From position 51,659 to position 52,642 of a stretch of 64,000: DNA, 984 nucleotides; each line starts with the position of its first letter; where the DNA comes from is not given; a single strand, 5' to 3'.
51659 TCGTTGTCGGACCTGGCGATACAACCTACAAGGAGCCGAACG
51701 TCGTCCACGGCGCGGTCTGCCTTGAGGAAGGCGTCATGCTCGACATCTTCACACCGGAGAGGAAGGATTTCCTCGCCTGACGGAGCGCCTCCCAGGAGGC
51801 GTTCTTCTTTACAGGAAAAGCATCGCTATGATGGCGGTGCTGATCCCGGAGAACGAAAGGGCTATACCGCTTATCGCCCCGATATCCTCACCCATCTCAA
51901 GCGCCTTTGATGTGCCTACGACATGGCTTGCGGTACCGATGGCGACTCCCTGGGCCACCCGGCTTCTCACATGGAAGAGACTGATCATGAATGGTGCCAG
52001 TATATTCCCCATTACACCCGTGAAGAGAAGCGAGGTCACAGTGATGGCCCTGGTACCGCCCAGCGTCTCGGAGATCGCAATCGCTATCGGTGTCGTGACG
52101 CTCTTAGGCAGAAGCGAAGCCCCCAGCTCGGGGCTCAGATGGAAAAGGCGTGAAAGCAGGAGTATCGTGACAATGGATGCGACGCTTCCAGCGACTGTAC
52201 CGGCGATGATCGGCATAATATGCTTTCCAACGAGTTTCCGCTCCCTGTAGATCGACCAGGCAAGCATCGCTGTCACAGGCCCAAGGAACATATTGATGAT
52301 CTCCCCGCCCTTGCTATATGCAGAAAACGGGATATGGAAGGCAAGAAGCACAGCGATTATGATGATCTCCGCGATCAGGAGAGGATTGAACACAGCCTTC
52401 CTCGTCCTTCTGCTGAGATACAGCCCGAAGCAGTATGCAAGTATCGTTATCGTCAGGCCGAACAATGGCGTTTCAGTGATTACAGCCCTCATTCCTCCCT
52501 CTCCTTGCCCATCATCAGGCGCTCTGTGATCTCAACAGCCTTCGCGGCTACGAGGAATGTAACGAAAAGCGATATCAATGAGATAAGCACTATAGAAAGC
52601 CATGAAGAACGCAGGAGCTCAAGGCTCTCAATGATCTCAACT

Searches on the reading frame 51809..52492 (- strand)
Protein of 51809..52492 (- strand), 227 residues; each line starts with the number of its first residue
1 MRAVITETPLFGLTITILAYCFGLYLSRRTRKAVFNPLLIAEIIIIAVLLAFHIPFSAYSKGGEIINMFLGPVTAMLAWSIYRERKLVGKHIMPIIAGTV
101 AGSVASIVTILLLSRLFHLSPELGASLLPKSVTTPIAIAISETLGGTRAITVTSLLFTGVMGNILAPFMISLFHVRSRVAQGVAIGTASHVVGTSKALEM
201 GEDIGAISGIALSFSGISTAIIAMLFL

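Call 79: find_encoding_contigs(protein=window:51809-52492:-, flank=3000, max_places=10)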
Protein window:51809-52492:- (227 aa): 14 contigs read that carry it; 8 places shown.
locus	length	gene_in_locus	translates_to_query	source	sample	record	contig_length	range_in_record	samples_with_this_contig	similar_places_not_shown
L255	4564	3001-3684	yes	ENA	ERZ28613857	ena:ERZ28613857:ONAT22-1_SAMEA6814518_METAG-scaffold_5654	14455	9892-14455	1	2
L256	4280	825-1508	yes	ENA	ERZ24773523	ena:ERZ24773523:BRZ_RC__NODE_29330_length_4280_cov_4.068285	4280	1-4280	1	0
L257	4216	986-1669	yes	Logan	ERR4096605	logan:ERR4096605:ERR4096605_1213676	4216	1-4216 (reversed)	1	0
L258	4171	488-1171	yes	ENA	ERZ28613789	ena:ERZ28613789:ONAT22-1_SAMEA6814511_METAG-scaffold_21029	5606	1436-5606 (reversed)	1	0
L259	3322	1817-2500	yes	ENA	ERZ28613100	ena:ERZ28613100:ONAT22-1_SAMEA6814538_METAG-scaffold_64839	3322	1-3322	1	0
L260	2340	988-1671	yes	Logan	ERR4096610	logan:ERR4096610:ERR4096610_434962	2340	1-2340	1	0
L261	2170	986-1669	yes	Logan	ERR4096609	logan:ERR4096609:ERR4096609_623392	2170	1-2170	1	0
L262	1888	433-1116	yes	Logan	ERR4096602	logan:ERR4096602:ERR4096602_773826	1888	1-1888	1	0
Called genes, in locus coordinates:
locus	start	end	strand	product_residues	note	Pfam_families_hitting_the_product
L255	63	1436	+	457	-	PF02447:GntP_permease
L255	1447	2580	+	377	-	PF02595:Gly_kinase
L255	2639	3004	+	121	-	PF03788:LrgA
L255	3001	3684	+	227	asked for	PF04172:LrgB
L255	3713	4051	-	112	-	PF12973:Cupin_7 (weak), PF02311:AraC_binding, PF07883:Cupin_2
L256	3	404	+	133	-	?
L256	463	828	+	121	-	PF03788:LrgA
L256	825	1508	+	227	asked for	PF04172:LrgB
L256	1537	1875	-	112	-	PF12973:Cupin_7 (weak), PF02311:AraC_binding, PF07883:Cupin_2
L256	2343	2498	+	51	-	-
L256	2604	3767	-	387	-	PF05651:Diacid_rec, PF13556:HTH_30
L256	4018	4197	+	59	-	PF00471:Ribosomal_L33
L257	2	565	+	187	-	?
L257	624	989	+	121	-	PF03788:LrgA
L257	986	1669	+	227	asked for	PF04172:LrgB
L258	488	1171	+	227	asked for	PF04172:LrgB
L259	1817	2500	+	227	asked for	PF04172:LrgB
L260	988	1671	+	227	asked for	PF04172:LrgB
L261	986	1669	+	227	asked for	PF04172:LrgB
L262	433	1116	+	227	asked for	PF04172:LrgB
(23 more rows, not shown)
